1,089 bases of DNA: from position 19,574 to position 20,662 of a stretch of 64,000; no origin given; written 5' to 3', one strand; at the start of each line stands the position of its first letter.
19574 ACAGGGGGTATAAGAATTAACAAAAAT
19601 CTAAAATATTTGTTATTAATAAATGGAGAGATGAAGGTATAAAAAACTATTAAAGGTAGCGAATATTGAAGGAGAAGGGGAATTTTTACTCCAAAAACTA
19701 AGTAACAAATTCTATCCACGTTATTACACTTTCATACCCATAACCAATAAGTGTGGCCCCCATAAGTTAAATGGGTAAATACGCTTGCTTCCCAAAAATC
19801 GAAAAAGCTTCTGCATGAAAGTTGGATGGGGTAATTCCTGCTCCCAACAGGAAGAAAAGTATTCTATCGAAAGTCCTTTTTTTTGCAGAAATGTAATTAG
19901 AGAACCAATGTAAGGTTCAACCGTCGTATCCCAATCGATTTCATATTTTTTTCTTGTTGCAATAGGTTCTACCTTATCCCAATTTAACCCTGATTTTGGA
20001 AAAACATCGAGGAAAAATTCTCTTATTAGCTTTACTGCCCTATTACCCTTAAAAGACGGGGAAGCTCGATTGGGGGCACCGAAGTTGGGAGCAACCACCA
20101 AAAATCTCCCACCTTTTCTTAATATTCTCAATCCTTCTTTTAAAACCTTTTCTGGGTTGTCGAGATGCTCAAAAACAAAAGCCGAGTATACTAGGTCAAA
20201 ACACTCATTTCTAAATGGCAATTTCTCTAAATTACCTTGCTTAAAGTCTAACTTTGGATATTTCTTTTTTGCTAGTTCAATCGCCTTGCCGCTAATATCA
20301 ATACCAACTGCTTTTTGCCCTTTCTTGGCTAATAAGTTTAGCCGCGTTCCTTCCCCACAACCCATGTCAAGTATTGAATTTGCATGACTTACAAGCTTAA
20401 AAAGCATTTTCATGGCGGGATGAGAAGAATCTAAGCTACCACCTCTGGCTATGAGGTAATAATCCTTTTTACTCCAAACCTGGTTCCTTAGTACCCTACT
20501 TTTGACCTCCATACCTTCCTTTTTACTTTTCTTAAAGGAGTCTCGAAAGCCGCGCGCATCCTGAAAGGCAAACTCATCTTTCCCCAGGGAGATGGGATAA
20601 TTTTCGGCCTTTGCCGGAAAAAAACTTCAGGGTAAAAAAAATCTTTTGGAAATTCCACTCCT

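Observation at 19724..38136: Six class-I SAM-dependent methyltransferases in one glycan locus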

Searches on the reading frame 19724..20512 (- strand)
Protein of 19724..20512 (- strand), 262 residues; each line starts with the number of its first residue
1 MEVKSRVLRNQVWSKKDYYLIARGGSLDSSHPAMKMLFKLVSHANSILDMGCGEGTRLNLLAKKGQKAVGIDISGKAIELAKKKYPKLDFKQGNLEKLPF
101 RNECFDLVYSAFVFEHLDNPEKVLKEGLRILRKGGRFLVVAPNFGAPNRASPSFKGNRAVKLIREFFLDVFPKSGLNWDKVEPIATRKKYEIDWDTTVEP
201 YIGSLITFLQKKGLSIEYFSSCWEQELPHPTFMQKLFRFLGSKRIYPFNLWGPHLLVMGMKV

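Call 4: search_protein_families(library=pfam, proteins=[window:19724-20512:-], max_evalue=0.01)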
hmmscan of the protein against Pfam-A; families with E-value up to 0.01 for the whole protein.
window:19724-20512:- (262 aa): 13 families
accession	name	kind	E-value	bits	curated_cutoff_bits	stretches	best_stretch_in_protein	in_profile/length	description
PF08241.18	Methyltransf_11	-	1.7e-26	93.1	21.2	1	48-139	1-95/95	Methyltransferase domain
PF13649.12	Methyltransf_25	-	2.6e-22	79.8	27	1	47-135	1-97/97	Methyltransferase domain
PF13847.12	Methyltransf_31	-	8.1e-21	74.7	27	1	44-143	4-113/145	Methyltransferase domain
PF13489.12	Methyltransf_23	-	1.3e-15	58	27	1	45-143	24-120/164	Methyltransferase domain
PF08242.18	Methyltransf_12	-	3.7e-15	56.9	30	1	48-137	1-98/98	Methyltransferase domain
PF07021.18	MetW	-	5.5e-12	46.2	21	1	35-146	5-114/193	Methionine biosynthesis protein MetW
PF01209.24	Ubie_methyltran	-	1.8e-10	41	20.1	1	41-140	45-152/233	ubiE/COQ5 methyltransferase family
PF02353.26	CMAS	-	2.6e-05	24.1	27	1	44-141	63-166/273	Mycolic acid cyclopropane synthetase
PF05175.20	MTS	-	2.7e-05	24.3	23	1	38-144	24-143/170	Methyltransferase small domain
PF03291.22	mRNA_G-N7_MeTrfase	-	3.1e-05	23.7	26.6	1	45-92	63-111/315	mRNA (guanine-N(7))-methyltransferase domain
PF05724.17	TPMT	-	0.00027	21.1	26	1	45-81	39-75/218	Thiopurine S-methyltransferase (TPMT)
PF08003.17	Methyltransf_9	-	0.00042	19.8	23.8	1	45-138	117-216/315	Protein of unknown function (DUF1698)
PF01555.25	N6_N4_Mtase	-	0.00045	20.7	26.7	0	44-83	181-221/221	DNA methylase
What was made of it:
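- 19724..20512 (-): MT1, class-I SAM methyltransferase (262 aa, soluble); last gene of the MT2-Wzx-GT2-MT1 module. PF08241 at 1.7e-26 (call 4).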

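Call 11: list_cluster_members(proteins=[window:19724-20512:-, window:22635-23378:-, window:33553-34197:-, window:34225-34911:-, window:36620-37378:-, window:37375-38136:-, window:26783-28558:-, window:16381-18267:+, window:35013-36623:-, window:31945-33528:-])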
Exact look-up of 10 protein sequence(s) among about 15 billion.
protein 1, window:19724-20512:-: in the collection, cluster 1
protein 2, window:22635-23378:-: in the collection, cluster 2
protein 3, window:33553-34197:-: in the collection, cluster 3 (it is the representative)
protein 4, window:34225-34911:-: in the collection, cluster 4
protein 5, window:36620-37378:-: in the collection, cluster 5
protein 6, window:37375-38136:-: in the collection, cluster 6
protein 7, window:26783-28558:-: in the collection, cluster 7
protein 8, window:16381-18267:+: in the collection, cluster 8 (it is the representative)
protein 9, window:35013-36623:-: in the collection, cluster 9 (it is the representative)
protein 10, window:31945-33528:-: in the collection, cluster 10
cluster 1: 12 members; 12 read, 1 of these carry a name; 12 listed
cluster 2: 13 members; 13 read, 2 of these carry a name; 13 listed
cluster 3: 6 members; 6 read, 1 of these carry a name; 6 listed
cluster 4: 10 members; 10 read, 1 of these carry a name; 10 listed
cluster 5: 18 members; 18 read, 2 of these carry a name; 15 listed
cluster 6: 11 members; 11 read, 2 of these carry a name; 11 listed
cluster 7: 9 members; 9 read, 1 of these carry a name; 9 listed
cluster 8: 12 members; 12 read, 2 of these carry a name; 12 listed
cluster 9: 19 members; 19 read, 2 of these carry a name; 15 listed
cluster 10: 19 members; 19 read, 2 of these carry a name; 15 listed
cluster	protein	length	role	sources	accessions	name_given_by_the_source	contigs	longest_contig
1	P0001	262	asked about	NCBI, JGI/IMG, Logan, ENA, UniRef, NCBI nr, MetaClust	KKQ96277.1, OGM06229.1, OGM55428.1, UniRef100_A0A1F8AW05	hypothetical protein A3E15_03195 [Candidatus Woesebacteria bacterium ... | Methyltransferase type 11 domain-containing protein n=3 Tax=Candidatus Woeseibacteriota ... | MAG: hypothetical protein UT23_C0036G0007 [Candidatus Woesebacteria bacterium ...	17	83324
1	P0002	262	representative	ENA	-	-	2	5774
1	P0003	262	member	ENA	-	-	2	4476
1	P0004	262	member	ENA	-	-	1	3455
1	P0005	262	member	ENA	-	-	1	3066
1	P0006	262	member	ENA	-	-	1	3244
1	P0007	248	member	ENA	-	-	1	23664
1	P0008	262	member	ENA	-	-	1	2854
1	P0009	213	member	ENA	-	-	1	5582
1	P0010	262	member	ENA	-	-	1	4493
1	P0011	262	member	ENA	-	-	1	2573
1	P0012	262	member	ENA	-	-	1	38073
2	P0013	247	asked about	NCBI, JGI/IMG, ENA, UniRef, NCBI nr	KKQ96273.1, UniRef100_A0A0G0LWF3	MAG: hypothetical protein UT23_C0036G0003 [Candidatus Woesebacteria bacterium ... | Methyltransferase type 11 domain-containing protein n=1 Tax=Candidatus Woesebacteria ...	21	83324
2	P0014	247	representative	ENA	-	-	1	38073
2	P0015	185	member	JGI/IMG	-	hypothetical protein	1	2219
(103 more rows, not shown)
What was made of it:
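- Organism: exact matches to Candidatus Woesebacteria proteins (call 11).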

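Call 13: search_protein_families(library=ncbifam, proteins=[window:19724-20512:-], max_evalue=0.01)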
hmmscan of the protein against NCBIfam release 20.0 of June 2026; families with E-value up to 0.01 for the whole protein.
window:19724-20512:- (262 aa): 56 families (the best 25 are shown)
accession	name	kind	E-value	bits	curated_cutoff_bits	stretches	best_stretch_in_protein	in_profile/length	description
NF045667.1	MTase_DVU1556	equivalog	6.2e-23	81.4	155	1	42-139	21-119/213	DVU_1556 family methyltransferase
TIGR02072.1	BioC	equivalog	1.6e-17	64.1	184.95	1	42-138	33-131/244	malonyl-ACP O-methyltransferase BioC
TIGR01934.1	MenG_MenH_UbiE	subfamily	1.1e-16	60.8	158.35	1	42-140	38-142/223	ubiquinone/menaquinone biosynthesis methyltransferase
NF040539.1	AST_met_ArsM_2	exception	1.3e-15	58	240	1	30-139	42-163/262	putative arsinothricin biosynthesis methyltransferase ArsM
NF041537.1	ArsM_AhpD_UU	exception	7.2e-15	54.6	510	1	41-140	74-181/345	arsenite methyltransferase/AhpD domain selenoprotein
NF001244.0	PRK00216.1-5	equivalog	9.9e-15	54.5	216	1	42-140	47-154/236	bifunctional demethylmenaquinone methyltransferase/2-methoxy-6-polyprenyl-1,4-benzoquinol methylase UbiE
NF043040.1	corrin_prot_MT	hypoth_equivalog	3.9e-14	52.6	180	1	34-140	31-148/216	corrinoid protein-associated methyltransferase CpaM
NF047649.1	MTase_UXPK_star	exception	7.9e-14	51.3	460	1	43-140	77-182/283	methyltransferase/UXPK-star double selenoprotein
TIGR01983.1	UbiG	equivalog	1e-13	51.2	102.95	1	44-141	50-153/228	bifunctional 2-polyprenyl-6-hydroxyphenol methylase/3-demethylubiquinol 3-O-methyltransferase UbiG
NF008823.0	PRK11873.1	subfamily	1.3e-12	47.7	263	1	43-139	77-181/272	arsenite methyltransferase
TIGR02081.1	metW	equivalog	2.1e-12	47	189.5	1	34-146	4-114/194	methionine biosynthesis protein MetW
NF041536.1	ArsM_DUF2284_UU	exception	5.1e-12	44.9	575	1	41-140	74-181/459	arsenite methyltransferase/DUF2284 domain selenoprotein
NF001241.0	PRK00216.1-2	equivalog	6.6e-12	45.6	327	1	42-140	50-148/231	demethylmenaquinone methyltransferase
NF008300.0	PRK11088.1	equivalog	1.1e-11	44.7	303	1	40-141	82-181/272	23S rRNA (guanine(745)-N(1))-methyltransferase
NF007610.0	PRK10258.1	equivalog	1.4e-11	44.2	342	1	43-137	42-136/251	malonyl-ACP O-methyltransferase BioC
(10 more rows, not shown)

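Call 14: search_solved_structures(query=window:19724-20512:-, max_evalue=0.001)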
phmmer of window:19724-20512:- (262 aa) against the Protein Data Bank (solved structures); distinct sequences matched with E-value up to 0.001: 70 (the best 60 are shown).
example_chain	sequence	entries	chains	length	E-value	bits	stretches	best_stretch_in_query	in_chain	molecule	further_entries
3l8d_A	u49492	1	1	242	1.5e-13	54.2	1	40-140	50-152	Methyltransferase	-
3mgg_A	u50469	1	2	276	2.5e-13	53.5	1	46-146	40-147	Methyltransferase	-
1xxl_A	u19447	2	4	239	9.9e-11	45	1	44-141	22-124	YcgJ protein | ycgJ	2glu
6uak_A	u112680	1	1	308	6.7e-10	42.3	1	47-145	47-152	SAM dependent methyltransferase LahSB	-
8gdu_A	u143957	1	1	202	1.4e-09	41.2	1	27-147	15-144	Methyltransferase domain-containing protein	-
1vl5_A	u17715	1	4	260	1.6e-09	41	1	41-148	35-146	unknown conserved protein BH2331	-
1ve3_A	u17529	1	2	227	3.3e-09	40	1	36-140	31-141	hypothetical protein PH0226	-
3sm3_A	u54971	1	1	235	4e-09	39.7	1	18-140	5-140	SAM-dependent methyltransferases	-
6mro_A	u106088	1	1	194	4.6e-09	39.5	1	27-143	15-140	methyl transferase from Methanosarcina acetivorans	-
9rfr_A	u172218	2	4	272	6e-09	39.1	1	37-137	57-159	Ubiquinone biosynthesis O-methyltransferase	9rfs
3ccf_A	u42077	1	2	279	2.6e-08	37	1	45-139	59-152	Cyclopropane-fatty-acyl-phospholipid synthase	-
6f5z_A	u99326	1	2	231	3.9e-08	36.5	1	33-164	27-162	24-sterol C-methyltransferase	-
2gs9_A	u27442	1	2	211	4.5e-08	36.3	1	39-140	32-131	Hypothetical protein TT1324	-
3cc8_A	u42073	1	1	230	5.5e-08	36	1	41-158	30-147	Putative methyltransferase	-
9w6x_A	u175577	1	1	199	8.9e-08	35.3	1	45-144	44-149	YtkW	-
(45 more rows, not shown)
